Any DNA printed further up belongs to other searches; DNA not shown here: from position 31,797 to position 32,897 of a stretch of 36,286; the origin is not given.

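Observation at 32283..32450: Putative replication origin inside the replication-protein gene: four helically phased iterons with internal dyads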

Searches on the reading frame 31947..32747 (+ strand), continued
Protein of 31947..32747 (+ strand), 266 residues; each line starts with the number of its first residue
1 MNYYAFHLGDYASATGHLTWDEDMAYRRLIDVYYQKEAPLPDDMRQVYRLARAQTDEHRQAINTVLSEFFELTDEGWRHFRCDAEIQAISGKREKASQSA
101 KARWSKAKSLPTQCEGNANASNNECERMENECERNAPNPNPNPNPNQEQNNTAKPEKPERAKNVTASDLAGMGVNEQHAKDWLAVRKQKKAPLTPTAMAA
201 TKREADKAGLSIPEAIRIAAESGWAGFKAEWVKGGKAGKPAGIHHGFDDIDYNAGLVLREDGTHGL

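Call 36: find_homologous_proteins(query=window:31947-32744:+, max_evalue=0.00001)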
Query window:31947-32744:+ (266 aa): 561 proteins with E <= 0.00001 among 1252 candidates; the best 120 are listed.
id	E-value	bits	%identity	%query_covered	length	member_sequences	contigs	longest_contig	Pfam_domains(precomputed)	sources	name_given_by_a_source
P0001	1.9e-179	613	100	100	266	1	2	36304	PF07120.18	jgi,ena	-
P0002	5.6e-143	493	82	100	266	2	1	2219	PF07120.18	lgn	-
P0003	1.6e-135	469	77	100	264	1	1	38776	PF07120.18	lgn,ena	-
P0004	6.6e-119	415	75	91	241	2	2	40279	PF07120.18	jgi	jgi:uncharacterized protein YdaU (DUF1376 family)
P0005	2.0e-101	357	72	41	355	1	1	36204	PF01844.30,PF14279.13,PF07120.18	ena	-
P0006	1.1e-87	312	55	98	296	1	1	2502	PF07120.18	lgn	-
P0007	1.5e-78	282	82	51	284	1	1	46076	PF07120.18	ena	-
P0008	1.7e-72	262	53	88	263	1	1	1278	PF07120.18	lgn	-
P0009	3.9e-72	261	55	87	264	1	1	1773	PF07120.18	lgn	-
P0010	1.1e-71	260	53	87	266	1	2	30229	PF07120.18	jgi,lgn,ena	-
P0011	2.5e-71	259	49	100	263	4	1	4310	PF07120.18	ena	-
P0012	2.6e-71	258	52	92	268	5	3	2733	PF07120.18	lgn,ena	-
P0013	5.0e-71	258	52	91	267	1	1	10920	PF07120.18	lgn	-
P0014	5.1e-71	258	53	87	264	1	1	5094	PF07120.18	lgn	-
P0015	7.2e-71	257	49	94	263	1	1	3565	PF07120.18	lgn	-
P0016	7.7e-71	257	50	91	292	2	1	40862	PF07120.18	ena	-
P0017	2.1e-70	256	49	99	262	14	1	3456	PF07120.18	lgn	-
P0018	2.3e-70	255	49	92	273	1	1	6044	PF07120.18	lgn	-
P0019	3.4e-70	255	52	90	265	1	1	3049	PF07120.18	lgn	-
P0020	1.5e-68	249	49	94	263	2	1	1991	PF07120.18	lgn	-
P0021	3.6e-68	248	51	90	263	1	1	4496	PF07120.18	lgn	-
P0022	5.3e-68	248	71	51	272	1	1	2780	PF07120.18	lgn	-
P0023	7.5e-68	247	50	90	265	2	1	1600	PF07120.18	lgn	-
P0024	8.4e-68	247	49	91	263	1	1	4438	PF07120.18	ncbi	-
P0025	1.1e-67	247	50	87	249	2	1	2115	PF07120.18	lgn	-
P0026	1.5e-67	246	50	89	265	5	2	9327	PF07120.18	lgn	-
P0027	2.4e-67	246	51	89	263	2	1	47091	PF07120.18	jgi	-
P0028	2.5e-67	245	51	87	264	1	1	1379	PF07120.18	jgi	-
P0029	3.6e-67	245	51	91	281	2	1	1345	PF07120.18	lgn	-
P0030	6.2e-67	244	49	91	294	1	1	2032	PF07120.18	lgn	-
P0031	2.6e-66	242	50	91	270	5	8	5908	PF07120.18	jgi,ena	jgi:uncharacterized protein YdaU (DUF1376 family)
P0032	6.9e-66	241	48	99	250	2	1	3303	PF07120.18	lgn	-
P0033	7.1e-66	241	51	90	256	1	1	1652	PF07120.18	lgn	-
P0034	1.0e-65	240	50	92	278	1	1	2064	PF07120.18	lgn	-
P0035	1.9e-65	239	49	87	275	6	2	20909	PF07120.18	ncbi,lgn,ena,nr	ncbi:MAG TPA: YdaU family protein [Burkholderiaceae bacterium]|nr:YdaU family protein [Burkholderiac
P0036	3.0e-65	239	50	87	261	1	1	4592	PF07120.18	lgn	-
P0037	3.2e-65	239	67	59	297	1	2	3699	PF07120.18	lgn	-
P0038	8.3e-64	234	49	93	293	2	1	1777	PF07120.18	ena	-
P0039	9.8e-64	234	51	87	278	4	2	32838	PF07120.18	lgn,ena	-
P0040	2.8e-63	232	51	90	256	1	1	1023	PF07120.18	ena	-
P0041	4.4e-63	232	51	87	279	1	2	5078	PF07120.18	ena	-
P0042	1.3e-62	230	47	88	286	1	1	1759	PF07120.18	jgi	jgi:uncharacterized protein YdaU (DUF1376 family)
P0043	1.6e-62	230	45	99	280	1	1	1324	PF07120.18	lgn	-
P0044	1.8e-62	230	67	56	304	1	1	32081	PF07120.18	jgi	jgi:uncharacterized protein YdaU (DUF1376 family)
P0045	2.3e-62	229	65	60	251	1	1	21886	PF07120.18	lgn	-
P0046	1.3e-61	227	50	85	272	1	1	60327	PF07120.18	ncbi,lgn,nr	ncbi:MAG TPA: YdaU family protein [Fluviicoccus sp.]|nr:YdaU family protein [Fluviicoccus sp.]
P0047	2.9e-61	226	39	91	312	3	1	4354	PF07120.18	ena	-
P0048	2.1e-60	223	46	89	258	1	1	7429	PF07120.18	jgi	jgi:uncharacterized protein YdaU (DUF1376 family)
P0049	2.9e-60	222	47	100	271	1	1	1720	PF07120.18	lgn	-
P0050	6.4e-60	221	46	87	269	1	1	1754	PF07120.18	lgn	-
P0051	3.5e-59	219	45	88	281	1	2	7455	PF07120.18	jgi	jgi:uncharacterized protein YdaU (DUF1376 family)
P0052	3.8e-59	219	46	99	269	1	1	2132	PF07120.18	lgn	-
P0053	1.7e-58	217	64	50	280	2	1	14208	PF07120.18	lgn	-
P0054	1.7e-58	217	61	60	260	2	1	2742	PF07120.18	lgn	-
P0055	3.4e-58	216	61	62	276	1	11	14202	PF07120.18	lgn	-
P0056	5.5e-58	215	43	90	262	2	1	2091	PF07120.18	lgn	-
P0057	3.3e-57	212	64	50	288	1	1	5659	PF07120.18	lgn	-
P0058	3.5e-57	212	45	94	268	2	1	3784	PF07120.18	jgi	-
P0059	9.0e-57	211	49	87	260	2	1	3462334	PF07120.18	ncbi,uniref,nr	ncbi:YdaU family protein [Flagellatimonas centrodinii]|uniref:YdaU family protein n=1 Tax=Flagellati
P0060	2.1e-56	210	61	50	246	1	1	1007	PF07120.18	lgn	-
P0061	3.2e-56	209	51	68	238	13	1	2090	PF07120.18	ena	-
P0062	4.9e-56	208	64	50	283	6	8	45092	PF07120.18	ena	-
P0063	6.5e-56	208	65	51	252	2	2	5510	PF07120.18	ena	-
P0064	8.4e-56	208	43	99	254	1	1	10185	PF07120.18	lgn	-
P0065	1.4e-55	207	63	50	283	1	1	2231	PF07120.18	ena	-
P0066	2.4e-55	206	60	50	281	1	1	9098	PF07120.18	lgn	-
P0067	3.9e-55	205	60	50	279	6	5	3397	PF07120.18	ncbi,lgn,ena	-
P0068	4.2e-55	205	47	85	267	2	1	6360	PF07120.18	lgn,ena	-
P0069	7.3e-55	205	64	50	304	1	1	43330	PF07120.18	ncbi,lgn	-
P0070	1.9e-54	203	44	88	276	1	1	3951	PF07120.18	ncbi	-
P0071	1.9e-54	203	63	38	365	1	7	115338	PF01844.30,PF14279.13,PF07120.18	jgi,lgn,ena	-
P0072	2.4e-54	203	59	50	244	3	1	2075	PF07120.18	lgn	-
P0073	3.4e-54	202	64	54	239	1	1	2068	PF07120.18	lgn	-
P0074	5.7e-54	202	48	87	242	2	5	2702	PF07120.18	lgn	-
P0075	8.0e-54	201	59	59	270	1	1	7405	PF07120.18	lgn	-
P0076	1.2e-53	201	62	38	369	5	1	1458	PF01844.30,PF14279.13,PF07120.18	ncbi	-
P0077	1.9e-53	200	63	55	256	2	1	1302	PF07120.18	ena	-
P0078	3.8e-53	199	81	42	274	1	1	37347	-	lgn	-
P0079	5.7e-53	198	44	87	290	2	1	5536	PF07120.18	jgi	-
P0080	6.1e-53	198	41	100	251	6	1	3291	PF07120.18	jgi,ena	jgi:uncharacterized protein YdaU (DUF1376 family)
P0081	6.6e-53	198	61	50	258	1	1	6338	PF07120.18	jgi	jgi:uncharacterized protein YdaU (DUF1376 family)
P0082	9.1e-53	198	61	50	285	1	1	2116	PF07120.18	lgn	-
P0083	1.2e-52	197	58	50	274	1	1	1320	PF07120.18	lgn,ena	-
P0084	3.3e-52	196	59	51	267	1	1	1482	PF07120.18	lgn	-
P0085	8.3e-52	195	61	48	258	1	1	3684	PF07120.18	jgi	jgi:uncharacterized protein YdaU (DUF1376 family)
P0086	1.2e-51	194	50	68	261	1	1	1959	PF07120.18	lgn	-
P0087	2.7e-51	193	40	89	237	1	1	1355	PF07120.18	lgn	-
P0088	3.3e-51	193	67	40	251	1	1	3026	PF07120.18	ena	-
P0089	3.6e-51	193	58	51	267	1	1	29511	PF07120.18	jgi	-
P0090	5.8e-51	192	52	68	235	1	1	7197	PF07120.18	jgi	jgi:uncharacterized protein YdaU (DUF1376 family)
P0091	6.6e-51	192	60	50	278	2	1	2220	PF07120.18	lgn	-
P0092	6.7e-51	192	59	51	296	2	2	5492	PF07120.18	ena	-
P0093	7.4e-51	191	46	87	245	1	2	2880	PF07120.18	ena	-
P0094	7.4e-51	191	63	38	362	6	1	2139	PF01844.30,PF14279.13,PF07120.18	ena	-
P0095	8.8e-51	191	59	50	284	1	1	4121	PF07120.18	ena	-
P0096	1.1e-50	191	60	52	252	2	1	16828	PF07120.18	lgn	-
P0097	1.3e-50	191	59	50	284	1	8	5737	PF07120.18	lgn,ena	-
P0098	1.4e-50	191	46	87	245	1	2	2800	PF07120.18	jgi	jgi:uncharacterized protein YdaU (DUF1376 family)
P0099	2.2e-50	190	58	50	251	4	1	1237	PF07120.18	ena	-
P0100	3.3e-50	189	57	50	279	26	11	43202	PF07120.18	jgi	jgi:uncharacterized protein YdaU (DUF1376 family)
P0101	3.3e-50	189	55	51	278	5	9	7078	PF07120.18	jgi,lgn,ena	-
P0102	3.5e-50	189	69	41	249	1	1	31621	PF07120.18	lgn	-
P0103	4.4e-50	189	61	54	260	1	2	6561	PF07120.18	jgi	-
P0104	6.0e-50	188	60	51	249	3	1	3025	PF07120.18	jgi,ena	-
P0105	6.3e-50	188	48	59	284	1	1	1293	PF07120.18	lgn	-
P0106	7.2e-50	188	60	52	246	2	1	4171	PF07120.18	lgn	-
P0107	8.2e-50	188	58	51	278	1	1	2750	PF07120.18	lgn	-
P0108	8.7e-50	188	58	51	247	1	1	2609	PF07120.18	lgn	-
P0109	9.2e-50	188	44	87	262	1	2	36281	PF07120.18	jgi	jgi:uncharacterized protein YdaU (DUF1376 family)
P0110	1.2e-49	188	61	51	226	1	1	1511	PF07120.18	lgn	-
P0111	1.3e-49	187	49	59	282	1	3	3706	PF07120.18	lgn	-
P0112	1.5e-49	187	55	50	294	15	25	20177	PF07120.18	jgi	jgi:uncharacterized protein YdaU (DUF1376 family)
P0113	1.8e-49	187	59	50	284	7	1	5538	PF07120.18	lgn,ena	-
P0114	1.9e-49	187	54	50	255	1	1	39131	PF07120.18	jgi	jgi:uncharacterized protein YdaU (DUF1376 family)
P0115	2.3e-49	187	44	85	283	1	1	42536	PF07120.18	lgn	-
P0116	3.0e-49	186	59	49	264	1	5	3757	PF07120.18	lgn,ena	-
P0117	4.2e-49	186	58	50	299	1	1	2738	PF07120.18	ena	-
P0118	4.9e-49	186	43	87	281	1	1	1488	PF07120.18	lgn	-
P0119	7.1e-49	185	57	51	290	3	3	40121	PF07120.18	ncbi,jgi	jgi:uncharacterized protein YdaU (DUF1376 family)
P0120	9.5e-49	185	41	89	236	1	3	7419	PF07120.18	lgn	-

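Call 37: find_encoding_contigs(protein=P0078, flank=2500, max_places=2)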
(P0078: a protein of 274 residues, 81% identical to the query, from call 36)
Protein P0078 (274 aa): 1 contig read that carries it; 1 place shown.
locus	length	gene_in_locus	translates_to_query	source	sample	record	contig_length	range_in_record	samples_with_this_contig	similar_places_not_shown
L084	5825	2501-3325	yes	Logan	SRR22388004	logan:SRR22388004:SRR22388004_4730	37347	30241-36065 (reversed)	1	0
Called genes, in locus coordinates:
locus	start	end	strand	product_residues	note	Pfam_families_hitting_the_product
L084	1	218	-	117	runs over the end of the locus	-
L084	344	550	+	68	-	PF14549:P22_Cro, PF15943:YdaS_toxin (weak)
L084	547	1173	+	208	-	-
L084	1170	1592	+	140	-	-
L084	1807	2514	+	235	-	PF01844:HNH, PF14279:HNH_5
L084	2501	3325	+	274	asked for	-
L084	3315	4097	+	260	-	PF01695:IstB_IS21, PF00004:AAA (weak)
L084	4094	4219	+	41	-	-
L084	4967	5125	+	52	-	-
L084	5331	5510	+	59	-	-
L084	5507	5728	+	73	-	-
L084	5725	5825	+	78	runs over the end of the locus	-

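Call 38: find_encoding_contigs(protein=P0007, flank=2500, max_places=2)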
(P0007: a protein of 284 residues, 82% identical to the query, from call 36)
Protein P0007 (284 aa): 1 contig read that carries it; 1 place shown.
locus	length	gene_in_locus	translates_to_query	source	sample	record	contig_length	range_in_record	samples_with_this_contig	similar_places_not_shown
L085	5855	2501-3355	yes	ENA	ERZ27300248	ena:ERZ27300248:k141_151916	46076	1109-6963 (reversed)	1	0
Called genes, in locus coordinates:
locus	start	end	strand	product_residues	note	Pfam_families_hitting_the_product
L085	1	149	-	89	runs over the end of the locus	-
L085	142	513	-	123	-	-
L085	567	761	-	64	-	-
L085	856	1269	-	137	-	-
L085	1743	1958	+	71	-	PF13560:HTH_31 (weak), PF01381:HTH_3, PF13443:HTH_26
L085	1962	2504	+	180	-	PF01844:HNH, PF14279:HNH_5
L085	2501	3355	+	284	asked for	PF07120:DUF1376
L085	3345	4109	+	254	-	-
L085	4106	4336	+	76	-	-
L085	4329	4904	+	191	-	-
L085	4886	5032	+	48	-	-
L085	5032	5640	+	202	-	-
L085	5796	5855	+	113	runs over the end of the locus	-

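Call 39: find_encoding_contigs(protein=P0002, flank=2500, max_places=2)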
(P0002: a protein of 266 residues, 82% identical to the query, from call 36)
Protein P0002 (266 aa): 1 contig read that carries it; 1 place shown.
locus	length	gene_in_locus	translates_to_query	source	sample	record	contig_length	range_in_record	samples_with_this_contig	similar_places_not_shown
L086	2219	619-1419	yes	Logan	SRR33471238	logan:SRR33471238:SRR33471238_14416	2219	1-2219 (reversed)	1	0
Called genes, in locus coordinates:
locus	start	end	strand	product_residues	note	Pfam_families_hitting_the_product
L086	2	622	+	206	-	?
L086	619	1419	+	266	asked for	PF07120:DUF1376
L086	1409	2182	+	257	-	PF01695:IstB_IS21, PF00308:Bac_DnaA (weak), PF00004:AAA (weak), PF07728:AAA_5 (weak)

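Call 45: search_solved_structures(query=A2, max_evalue=1, show_alignments=2)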
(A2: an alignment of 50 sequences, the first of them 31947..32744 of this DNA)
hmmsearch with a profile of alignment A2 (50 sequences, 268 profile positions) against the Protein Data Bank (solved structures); distinct sequences matched with E-value up to 1: 1.
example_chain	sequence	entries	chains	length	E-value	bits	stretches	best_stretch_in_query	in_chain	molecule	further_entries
4hfk_B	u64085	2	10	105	0.27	14.2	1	75-119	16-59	Putative uncharacterized protein | Uncharacterized protein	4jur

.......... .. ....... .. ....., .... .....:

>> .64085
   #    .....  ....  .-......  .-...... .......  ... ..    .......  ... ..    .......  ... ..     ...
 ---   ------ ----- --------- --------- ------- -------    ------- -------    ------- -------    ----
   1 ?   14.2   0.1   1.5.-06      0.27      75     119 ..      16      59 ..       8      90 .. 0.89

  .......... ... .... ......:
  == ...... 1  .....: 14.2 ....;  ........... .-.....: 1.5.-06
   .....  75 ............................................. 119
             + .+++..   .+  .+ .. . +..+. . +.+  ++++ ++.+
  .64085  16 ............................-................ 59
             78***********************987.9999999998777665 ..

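Call 48: predict_structure(alignment_id=A2)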
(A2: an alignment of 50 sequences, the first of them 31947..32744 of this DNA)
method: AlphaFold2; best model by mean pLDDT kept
length: 266 residues; sequences in the alignment: 50
mean_pLDDT: 80.8   pTM: 0.41
mean pLDDT of the five models: 80.8, 80.7, 78.9, 78.7, 76.1
residues with pLDDT >= 90: 149; 70-90: 41; 50-70: 29; < 50: 47
segments of 3 or more residues with pLDDT < 50: 120-151, 236-247
pLDDT, mean of each block of 10 residues (from residue 1): 69 92 96 95 98 98 98 97 91 90 79 52 46 44 43 62 93 97 97 96 97 97 96 60 45 75 78
secondary structure, 60 per line:
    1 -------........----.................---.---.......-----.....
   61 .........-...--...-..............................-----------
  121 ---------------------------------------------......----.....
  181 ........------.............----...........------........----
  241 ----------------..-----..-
elements in order: H8-15 H20-36 H44-50 H56-69 E71-73 E76-78 H80-109 H166-171 H176-188 H195-207 H212-222 H229-236

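Call 50: fold_search(model_id=the predicted structure, library=pdb)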
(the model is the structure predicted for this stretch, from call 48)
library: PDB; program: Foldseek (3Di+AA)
matches with E <= 10: 233; with E <= 0.001: 0
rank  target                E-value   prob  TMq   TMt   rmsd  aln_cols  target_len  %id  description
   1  4x6g_A                2.0e-01  0.69  0.17  0.15   8.7        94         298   14  Full-length OxyR C199D from pseudomonas aeruginosa (released 2015-04-29)
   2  7l19_A                2.1e-01  0.66  0.18  0.32  11.4       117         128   19  Crystal structure of the MarR family transcriptional regulator from Enterobacter soli strain LF7 bound to Indole 3 ace (released 2021-12-22)
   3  9a5c_B                3.1e-01  0.23  0.20  0.22  27.8       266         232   11  Integrative model of GLPD-DNAD by crosslinking MS and deep learning (released 2024-09-18)
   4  7l19_C                3.9e-01  0.51  0.18  0.32  10.9       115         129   19  Crystal structure of the MarR family transcriptional regulator from Enterobacter soli strain LF7 bound to Indole 3 ace (released 2021-12-22)
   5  6fai_l                4.6e-01  0.84  0.21  0.20   7.6        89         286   11  Structure of a eukaryotic cytoplasmic pre-40S ribosomal subunit (released 2018-02-28)
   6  7jgs_B                5.7e-01  0.85  0.23  0.22   8.5        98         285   16  Structure of Drosophila ORC bound to poly(dA/dT) DNA and Cdc6 (conformation 2) (released 2020-09-09)
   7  8big_A                6.8e-01  0.38  0.19  0.16   5.3        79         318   11  O-Methyltransferase Plu4895 in complex with SAH (released 2023-03-08)
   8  7oyk_DDD              7.2e-01  0.41  0.19  0.39   7.1        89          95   10  DNA-binding domain of CggR in complex with the DNA operator (released 2021-11-10)
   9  5zyr_A                7.2e-01  0.35  0.18  0.16   9.1       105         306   10  Crystal structure of the reductase (C1) component of p-hydroxyphenylacetate 3-hydroxylase (HPAH) from Acinetobacter ba (released 2019-06-05)
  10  2lnb_MODEL_1_A        8.5e-01  0.80  0.18  0.54   5.1        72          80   15  Solution NMR structure of N-terminal domain (6-74) of human ZBP1 protein, Northeast Structural Genomics Consor (released 2012-01-18)
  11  8bii_H                8.5e-01  0.30  0.19  0.16   6.9        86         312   10  O-Methyltransferase Plu4895 (mutant H229N) in complex with SAH (released 2023-03-08)
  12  4ld5_B                8.5e-01  0.23  0.17  0.30  11.9       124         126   11  Crystal structure of MepR Q18P mutant from multidrug resistant S. aureus clinical isolate (released 2013-09-11)
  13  8bir_B                9.0e-01  0.33  0.19  0.17   7.2        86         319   10  O-Methyltransferase Plu4895 in complex with SAH and AQ-256 (released 2023-03-08)
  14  4a6d                  9.0e-01  0.33  0.19  0.15  10.7        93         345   16  Crystal structure of human N-acetylserotonin methyltransferase (ASMT) in complex with SAM (released 2012-11-07)
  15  4l9n_A                9.5e-01  0.35  0.19  0.31   9.0       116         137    9  Crystal structure of MepR A103V mutant from multidrug resistant S. aureus clinical isolate (released 2013-09-11)
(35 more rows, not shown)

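Call 51: search_protein_families(library=pfam, proteins=[L082:2042-2839:+, L084:2501-3322:+, L085:2501-3352:+, L085:3345-4106:+], max_evalue=1)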
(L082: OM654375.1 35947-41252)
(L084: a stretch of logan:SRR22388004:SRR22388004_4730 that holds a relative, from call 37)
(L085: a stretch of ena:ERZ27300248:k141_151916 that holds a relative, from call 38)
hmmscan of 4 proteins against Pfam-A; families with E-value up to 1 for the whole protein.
L082:2042-2839:+ (266 aa): 5 families
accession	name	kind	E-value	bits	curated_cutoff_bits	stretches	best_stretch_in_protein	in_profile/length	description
PF09681.16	Phage_rep_org_N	-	0.0076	16.7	23.3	1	25-123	27-116/121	N-terminal phage replisome organiser (Phage_rep_org_N)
PF13545.12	HTH_Crp_2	-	0.0095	16.3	27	1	58-103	23-64/70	Crp-like helix-turn-helix domain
PF13412.12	HTH_24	-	0.015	15.3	21.9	1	59-87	19-47/48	Winged helix-turn-helix DNA-binding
PF24409.1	wHTH-PRTase_assc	-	0.024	15.1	27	1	57-91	11-45/83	wHTH-PRTase associated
PF25213.1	HVO_A0261_N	-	0.1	12.9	35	1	59-90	26-57/86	HVO_A0261 N-terminal domain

L084:2501-3322:+ (274 aa): 0 families

L085:2501-3352:+ (284 aa): 4 families
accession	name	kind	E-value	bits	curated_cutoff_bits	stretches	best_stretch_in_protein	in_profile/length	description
PF07120.17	DUF1376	-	2.1e-29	102.1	30.1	1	2-86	1-85/86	Protein of unknown function (DUF1376)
PF16788.10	ATF7IP_BD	-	0.014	16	27.6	1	94-195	102-199/219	ATF-interacting protein binding domain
PF17948.6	DnaT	-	0.04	14.1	25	1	190-224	29-63/69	DnaT DNA-binding domain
PF12720.12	DUF3807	-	0.36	11.5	25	1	71-161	50-133/180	Protein of unknown function (DUF3807)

L085:3345-4106:+ (254 aa): 0 families
